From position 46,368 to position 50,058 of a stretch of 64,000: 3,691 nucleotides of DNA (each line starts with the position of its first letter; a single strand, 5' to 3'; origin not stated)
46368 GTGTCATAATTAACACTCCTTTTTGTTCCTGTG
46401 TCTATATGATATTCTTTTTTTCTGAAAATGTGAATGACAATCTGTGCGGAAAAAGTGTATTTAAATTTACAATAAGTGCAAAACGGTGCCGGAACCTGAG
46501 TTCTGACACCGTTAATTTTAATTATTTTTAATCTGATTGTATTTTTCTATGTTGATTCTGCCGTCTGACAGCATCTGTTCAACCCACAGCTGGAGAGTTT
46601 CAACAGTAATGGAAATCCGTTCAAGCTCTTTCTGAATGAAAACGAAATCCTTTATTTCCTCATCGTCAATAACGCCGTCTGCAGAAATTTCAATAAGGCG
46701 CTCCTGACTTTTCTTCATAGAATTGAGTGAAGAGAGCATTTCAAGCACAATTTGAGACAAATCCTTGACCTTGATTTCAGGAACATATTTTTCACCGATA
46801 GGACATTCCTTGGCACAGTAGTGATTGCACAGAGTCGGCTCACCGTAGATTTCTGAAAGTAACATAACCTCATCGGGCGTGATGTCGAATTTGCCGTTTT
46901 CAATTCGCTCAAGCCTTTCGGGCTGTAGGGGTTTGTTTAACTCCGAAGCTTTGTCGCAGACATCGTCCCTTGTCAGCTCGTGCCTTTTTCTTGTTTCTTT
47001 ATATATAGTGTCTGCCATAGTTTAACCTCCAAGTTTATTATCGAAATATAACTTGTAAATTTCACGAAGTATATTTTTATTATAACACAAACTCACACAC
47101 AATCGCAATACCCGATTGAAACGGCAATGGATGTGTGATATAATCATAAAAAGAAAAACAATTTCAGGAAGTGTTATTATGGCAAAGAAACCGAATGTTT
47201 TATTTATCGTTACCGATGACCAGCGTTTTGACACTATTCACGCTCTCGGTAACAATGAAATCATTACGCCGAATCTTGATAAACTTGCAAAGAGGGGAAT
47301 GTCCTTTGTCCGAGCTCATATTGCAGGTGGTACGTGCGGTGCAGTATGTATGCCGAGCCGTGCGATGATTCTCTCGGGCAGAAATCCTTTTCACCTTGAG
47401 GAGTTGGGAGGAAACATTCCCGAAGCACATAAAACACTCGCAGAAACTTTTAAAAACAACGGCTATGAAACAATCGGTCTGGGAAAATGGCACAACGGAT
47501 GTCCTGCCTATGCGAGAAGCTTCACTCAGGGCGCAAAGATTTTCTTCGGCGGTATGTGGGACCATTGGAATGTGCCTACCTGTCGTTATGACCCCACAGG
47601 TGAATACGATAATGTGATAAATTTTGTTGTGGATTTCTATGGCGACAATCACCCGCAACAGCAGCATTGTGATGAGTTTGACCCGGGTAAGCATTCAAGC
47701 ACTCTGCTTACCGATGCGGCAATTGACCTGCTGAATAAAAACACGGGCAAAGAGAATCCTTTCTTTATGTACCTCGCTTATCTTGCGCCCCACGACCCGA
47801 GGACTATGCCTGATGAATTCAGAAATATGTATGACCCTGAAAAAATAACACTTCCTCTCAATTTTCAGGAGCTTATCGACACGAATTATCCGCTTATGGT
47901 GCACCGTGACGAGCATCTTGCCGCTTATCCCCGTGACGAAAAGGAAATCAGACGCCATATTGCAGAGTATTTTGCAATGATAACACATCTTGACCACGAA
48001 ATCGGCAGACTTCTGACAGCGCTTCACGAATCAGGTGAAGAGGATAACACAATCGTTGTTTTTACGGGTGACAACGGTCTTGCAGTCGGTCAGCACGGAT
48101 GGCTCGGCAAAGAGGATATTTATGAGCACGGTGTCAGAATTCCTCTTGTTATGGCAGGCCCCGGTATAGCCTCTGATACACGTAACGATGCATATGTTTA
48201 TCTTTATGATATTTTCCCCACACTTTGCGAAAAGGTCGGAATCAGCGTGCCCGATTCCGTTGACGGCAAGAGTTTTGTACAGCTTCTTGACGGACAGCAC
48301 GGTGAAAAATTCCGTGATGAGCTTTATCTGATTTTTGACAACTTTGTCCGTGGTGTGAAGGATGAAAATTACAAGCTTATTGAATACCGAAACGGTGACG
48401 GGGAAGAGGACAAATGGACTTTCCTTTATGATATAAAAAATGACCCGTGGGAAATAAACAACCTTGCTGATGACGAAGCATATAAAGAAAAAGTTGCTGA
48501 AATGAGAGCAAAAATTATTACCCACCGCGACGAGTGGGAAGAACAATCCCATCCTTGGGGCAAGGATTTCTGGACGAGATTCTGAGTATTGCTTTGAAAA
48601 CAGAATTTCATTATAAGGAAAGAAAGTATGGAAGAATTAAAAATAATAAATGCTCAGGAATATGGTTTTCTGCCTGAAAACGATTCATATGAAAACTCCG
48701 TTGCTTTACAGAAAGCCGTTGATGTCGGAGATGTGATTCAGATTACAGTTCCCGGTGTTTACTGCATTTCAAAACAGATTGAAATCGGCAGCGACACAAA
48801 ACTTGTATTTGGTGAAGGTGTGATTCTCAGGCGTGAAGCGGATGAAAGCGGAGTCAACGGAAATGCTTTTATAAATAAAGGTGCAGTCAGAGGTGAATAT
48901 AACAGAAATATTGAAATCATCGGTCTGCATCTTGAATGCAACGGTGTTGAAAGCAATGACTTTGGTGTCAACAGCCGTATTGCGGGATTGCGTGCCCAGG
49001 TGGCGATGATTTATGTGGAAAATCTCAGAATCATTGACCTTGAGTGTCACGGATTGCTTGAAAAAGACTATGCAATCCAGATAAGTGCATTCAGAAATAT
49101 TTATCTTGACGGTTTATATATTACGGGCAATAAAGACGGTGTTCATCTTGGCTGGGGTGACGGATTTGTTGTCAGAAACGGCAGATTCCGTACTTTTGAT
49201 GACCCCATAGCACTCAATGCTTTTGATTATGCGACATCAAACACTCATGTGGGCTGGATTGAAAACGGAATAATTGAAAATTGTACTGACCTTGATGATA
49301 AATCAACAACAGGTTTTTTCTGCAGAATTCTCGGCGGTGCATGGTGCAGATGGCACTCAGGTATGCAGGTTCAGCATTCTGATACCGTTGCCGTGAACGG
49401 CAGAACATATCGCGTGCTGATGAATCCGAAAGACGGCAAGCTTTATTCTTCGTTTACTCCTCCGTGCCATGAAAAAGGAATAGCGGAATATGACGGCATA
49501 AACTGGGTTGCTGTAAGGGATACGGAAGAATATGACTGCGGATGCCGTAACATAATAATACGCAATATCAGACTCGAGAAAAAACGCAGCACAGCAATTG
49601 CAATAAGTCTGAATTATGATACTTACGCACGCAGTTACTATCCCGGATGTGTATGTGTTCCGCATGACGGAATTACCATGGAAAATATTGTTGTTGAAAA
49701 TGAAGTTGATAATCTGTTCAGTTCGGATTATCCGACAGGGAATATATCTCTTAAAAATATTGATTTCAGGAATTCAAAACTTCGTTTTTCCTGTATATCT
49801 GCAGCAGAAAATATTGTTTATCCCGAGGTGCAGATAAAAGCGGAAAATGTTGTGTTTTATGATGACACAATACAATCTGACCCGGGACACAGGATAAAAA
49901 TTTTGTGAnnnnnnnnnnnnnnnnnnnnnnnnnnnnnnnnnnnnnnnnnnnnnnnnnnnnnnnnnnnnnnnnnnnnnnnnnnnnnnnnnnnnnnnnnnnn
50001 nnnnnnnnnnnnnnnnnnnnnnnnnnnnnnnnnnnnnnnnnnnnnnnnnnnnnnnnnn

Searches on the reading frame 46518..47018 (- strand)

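Call 41: search_protein_families(library=pfam, proteins=[window:46518-47018:-], max_evalue=0.01)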
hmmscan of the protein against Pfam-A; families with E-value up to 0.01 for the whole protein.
window:46518-47018:- (166 aa): 2 families
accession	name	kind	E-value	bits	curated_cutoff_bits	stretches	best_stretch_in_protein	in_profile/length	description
PF01381.28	HTH_3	-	0.0024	18.3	23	0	7-61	2-51/55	Helix-turn-helix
PF12844.13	HTH_19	-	0.0029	17.9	30.2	0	32-61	25-54/64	Helix-turn-helix domain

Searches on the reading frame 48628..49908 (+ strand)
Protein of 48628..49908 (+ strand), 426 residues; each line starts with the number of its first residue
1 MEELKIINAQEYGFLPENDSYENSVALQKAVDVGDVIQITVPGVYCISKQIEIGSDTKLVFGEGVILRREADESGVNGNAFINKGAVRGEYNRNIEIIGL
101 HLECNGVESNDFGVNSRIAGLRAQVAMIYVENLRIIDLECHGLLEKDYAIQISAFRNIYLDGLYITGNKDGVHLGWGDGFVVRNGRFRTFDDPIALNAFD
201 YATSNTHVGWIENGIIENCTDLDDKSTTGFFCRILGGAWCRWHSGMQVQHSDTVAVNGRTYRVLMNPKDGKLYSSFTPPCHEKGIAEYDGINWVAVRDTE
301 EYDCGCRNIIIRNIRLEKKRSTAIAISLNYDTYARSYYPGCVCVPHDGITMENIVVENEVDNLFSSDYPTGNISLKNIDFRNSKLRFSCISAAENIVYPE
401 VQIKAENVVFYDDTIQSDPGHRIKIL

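Call 41: search_protein_families(library=pfam, proteins=[window:48628-49908:+], max_evalue=0.01)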
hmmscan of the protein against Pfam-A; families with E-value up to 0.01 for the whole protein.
window:48628-49908:+ (426 aa): 1 family
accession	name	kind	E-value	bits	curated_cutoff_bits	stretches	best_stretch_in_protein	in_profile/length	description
PF12708.12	Pect-lyase_RHGA_epim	-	5.5e-05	23.5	27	1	6-219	1-208/213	Rhamnogalacturonase A/epimerase, pectate lyase-like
